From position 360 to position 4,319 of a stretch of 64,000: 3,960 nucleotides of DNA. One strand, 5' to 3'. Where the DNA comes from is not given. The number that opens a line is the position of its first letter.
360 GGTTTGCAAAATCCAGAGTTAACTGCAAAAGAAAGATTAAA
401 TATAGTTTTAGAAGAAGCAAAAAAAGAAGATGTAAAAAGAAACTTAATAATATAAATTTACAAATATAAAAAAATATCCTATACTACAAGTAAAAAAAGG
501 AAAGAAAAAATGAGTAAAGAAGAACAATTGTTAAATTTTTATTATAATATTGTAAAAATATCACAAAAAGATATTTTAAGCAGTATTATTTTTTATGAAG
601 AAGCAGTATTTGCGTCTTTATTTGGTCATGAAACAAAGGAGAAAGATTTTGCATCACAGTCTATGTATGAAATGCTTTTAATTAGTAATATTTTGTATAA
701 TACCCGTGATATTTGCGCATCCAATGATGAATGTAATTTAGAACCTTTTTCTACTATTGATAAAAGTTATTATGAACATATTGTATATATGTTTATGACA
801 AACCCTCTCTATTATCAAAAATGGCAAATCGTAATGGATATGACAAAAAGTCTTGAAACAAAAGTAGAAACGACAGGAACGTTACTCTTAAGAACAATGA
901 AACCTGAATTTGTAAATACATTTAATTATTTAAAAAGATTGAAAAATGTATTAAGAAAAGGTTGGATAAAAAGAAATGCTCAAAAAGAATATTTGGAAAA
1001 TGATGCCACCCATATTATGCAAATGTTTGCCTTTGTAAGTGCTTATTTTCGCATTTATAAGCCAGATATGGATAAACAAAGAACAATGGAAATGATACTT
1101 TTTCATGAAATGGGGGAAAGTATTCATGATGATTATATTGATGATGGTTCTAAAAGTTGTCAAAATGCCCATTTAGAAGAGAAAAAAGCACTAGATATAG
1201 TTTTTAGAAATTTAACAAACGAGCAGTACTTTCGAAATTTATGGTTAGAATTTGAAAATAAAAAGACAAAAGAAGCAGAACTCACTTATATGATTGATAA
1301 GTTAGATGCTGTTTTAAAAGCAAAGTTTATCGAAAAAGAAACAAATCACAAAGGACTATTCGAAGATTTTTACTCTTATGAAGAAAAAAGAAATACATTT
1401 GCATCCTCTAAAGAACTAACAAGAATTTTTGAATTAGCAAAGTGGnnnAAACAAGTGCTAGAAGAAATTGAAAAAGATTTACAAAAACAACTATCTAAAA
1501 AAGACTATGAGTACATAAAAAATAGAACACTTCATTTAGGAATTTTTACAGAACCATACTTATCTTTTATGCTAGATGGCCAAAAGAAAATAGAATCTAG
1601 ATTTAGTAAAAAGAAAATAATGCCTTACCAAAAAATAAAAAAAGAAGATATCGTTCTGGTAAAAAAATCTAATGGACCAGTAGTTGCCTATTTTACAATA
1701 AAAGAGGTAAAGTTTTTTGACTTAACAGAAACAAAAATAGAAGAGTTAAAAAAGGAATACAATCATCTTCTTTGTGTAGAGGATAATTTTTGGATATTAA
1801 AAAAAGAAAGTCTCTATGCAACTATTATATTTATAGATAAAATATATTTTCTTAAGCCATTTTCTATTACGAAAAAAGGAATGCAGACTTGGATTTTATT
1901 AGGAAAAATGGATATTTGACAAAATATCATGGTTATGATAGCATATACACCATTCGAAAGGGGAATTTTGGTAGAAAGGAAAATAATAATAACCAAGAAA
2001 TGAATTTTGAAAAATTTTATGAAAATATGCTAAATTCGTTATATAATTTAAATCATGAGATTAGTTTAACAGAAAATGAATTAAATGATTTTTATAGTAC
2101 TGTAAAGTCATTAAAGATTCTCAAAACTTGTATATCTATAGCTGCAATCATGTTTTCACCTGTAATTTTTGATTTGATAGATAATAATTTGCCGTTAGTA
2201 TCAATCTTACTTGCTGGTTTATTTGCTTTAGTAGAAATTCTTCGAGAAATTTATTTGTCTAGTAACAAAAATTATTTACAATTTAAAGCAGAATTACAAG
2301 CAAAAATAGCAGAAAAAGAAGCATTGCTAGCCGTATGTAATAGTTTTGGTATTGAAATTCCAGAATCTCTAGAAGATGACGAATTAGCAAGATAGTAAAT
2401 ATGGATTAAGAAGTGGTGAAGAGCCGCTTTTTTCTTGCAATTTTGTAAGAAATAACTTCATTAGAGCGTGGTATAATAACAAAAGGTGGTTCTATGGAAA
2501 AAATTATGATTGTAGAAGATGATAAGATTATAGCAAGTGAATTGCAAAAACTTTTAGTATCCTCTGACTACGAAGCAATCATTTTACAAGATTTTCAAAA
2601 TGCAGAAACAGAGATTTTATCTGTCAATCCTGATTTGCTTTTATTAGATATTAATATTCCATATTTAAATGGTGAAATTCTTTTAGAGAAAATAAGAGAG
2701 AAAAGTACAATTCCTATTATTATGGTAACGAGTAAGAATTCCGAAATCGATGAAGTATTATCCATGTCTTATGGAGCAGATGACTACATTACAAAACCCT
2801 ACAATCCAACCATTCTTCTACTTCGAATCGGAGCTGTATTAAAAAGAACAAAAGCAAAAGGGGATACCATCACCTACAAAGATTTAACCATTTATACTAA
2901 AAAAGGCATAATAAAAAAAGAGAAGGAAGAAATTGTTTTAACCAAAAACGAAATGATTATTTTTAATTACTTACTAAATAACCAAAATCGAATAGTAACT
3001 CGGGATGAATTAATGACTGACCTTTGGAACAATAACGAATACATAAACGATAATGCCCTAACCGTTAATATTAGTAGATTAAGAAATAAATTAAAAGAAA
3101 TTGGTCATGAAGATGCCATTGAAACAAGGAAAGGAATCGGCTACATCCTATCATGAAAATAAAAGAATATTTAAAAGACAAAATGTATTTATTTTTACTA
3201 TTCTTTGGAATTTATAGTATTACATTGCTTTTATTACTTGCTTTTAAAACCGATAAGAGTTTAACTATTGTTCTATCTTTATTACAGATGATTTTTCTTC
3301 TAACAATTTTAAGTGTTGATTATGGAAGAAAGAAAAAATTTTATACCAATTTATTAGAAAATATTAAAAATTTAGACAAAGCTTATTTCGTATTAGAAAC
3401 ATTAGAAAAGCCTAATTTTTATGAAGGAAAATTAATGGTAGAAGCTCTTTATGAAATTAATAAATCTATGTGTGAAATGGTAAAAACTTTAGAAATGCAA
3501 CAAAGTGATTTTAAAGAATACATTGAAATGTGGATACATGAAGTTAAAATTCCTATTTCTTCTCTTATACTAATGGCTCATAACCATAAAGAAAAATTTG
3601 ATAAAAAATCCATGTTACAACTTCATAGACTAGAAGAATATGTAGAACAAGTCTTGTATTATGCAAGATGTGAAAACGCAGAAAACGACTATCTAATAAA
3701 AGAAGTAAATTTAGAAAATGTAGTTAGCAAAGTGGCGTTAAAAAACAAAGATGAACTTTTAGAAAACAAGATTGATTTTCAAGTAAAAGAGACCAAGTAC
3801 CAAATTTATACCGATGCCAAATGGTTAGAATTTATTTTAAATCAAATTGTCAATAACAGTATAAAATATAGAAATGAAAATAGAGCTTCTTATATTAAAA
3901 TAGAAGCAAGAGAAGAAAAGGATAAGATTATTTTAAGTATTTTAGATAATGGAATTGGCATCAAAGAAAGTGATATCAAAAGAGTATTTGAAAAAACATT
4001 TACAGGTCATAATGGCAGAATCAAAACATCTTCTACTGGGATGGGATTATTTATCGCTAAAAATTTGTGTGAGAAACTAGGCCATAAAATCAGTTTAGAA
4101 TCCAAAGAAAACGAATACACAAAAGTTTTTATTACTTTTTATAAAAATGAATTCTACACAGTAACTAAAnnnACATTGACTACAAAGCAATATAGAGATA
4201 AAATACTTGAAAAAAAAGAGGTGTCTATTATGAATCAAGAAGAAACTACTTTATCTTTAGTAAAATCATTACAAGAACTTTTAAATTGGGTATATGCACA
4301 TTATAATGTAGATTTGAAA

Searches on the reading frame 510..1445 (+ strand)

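Call 66: search_protein_families(library=pfam, proteins=[window:510-1445:+], max_evalue=0.001)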
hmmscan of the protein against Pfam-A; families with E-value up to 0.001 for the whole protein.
window:510-1445:+ (312 aa): 2 families
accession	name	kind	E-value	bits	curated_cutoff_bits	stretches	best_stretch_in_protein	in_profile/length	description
PF13023.12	HD_3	-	6.6e-22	78.6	22.5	1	142-290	2-152/165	HD domain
PF12917.13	YfbR-like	-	0.00042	20.5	25.9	1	138-293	3-161/182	5'-deoxynucleotidase YfbR-like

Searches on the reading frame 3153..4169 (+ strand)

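Call 66: search_protein_families(library=pfam, proteins=[window:3153-4169:+], max_evalue=0.001)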
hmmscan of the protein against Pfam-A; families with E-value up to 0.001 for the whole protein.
window:3153-4169:+ (339 aa): 3 families
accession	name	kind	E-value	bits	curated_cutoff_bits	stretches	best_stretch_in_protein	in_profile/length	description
PF02518.31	HATPase_c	-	7.4e-21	75.1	26.4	1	221-329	2-107/111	Histidine kinase-, DNA gyrase B-, and HSP90-like ATPase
PF13589.12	HATPase_c_3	-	2.6e-08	34.4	25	1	226-324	4-99/137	Histidine kinase-, DNA gyrase B-, and HSP90-like ATPase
PF13581.12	HATPase_c_2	-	0.00098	19.6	27.4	0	225-312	32-113/127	Histidine kinase-like ATPase domain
